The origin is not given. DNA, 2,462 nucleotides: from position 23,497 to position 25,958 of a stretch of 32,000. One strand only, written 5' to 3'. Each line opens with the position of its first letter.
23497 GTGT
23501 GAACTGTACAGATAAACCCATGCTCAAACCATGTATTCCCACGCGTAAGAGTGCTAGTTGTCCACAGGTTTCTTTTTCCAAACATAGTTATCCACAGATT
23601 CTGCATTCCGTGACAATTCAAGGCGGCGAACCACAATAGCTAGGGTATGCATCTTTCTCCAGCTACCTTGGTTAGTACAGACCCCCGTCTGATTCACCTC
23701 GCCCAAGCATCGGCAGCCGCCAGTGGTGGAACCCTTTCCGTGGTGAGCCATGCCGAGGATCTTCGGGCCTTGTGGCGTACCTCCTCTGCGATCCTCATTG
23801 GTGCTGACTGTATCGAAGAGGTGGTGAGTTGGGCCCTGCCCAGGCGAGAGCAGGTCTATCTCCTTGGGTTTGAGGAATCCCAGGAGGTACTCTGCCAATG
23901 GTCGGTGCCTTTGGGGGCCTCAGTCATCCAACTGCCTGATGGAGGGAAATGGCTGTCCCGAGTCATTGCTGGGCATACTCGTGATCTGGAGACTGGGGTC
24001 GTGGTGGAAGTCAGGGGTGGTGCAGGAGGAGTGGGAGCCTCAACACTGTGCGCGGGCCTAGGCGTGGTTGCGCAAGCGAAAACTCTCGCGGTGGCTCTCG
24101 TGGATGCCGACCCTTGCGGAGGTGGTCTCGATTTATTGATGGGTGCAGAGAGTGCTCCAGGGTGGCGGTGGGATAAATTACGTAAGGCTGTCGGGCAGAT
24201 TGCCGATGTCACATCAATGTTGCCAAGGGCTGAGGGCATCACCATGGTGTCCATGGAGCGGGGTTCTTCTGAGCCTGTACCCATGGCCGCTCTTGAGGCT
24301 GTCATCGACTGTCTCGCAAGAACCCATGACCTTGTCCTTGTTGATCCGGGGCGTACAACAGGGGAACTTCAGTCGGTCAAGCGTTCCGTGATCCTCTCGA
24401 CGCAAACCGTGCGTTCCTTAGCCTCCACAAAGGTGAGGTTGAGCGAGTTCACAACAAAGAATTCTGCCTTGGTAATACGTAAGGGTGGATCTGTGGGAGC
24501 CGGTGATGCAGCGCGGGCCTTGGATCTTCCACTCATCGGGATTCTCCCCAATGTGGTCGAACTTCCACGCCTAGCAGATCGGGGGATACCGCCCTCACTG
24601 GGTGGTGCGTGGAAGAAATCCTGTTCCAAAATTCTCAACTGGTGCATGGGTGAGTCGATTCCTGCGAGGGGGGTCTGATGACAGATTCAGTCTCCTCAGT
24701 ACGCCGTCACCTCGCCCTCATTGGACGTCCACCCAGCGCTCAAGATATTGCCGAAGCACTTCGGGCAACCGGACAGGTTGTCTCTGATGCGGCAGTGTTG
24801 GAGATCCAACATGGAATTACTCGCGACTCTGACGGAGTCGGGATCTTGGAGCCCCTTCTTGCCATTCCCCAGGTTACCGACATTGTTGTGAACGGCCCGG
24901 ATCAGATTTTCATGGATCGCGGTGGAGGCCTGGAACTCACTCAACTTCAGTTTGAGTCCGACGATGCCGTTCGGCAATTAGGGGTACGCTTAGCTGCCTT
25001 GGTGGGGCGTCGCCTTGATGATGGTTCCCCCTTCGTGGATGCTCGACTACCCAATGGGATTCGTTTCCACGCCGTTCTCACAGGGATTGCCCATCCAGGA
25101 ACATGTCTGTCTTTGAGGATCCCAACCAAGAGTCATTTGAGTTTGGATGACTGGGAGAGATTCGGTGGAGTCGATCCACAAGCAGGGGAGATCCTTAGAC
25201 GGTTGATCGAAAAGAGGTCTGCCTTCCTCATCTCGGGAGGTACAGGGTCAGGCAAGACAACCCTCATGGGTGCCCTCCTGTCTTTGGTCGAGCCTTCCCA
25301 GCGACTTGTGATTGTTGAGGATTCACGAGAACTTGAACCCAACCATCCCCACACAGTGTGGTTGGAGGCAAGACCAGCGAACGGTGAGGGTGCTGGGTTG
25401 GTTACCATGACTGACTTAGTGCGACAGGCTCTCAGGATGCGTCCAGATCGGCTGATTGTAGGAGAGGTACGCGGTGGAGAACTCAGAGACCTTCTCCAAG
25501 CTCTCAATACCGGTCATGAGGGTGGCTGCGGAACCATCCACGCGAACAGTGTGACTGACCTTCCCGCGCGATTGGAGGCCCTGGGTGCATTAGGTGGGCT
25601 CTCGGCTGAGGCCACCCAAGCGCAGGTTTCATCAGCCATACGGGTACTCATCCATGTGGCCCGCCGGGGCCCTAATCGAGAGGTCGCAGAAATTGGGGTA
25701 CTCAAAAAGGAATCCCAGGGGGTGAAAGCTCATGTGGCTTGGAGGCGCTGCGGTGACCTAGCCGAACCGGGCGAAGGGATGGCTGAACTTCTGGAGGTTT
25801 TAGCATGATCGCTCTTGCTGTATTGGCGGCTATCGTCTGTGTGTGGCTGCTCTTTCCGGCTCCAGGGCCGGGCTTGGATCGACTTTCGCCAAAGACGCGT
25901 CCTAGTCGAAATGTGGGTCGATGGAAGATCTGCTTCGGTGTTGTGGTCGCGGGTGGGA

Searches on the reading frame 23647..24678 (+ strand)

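Call 106: search_protein_families(library=pfam, max_evalue=0.001, proteins=[window:23647-24678:+])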
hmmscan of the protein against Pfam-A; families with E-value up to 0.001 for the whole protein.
window:23647-24678:+ (343 aa): 2 families
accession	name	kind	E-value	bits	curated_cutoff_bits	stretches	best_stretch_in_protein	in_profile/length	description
PF10609.15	ParA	-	3.7e-06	27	27.1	1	119-204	5-79/246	NUBPL iron-transfer P-loop NTPase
PF01656.29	CbiA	-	3.1e-05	24.4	25.4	1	124-247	5-54/125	CobQ/CobB/MinD/ParA nucleotide binding domain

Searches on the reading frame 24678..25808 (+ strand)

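Call 106: search_protein_families(library=pfam, max_evalue=0.001, proteins=[window:24678-25808:+])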
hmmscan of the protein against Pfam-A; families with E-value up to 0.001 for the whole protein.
window:24678-25808:+ (376 aa): 3 families
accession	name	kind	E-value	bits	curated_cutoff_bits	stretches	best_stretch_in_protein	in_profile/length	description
PF00437.27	T2SSE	-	4.4e-53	180.7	24.9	1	52-329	3-279/370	Type II/IV secretion system protein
PF13555.12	AAA_29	-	2.1e-05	24.6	27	1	178-209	20-51/61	P-loop containing region of AAA domain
PF13191.12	AAA_16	-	0.0004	21.4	32.6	0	173-234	16-75/167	AAA ATPase domain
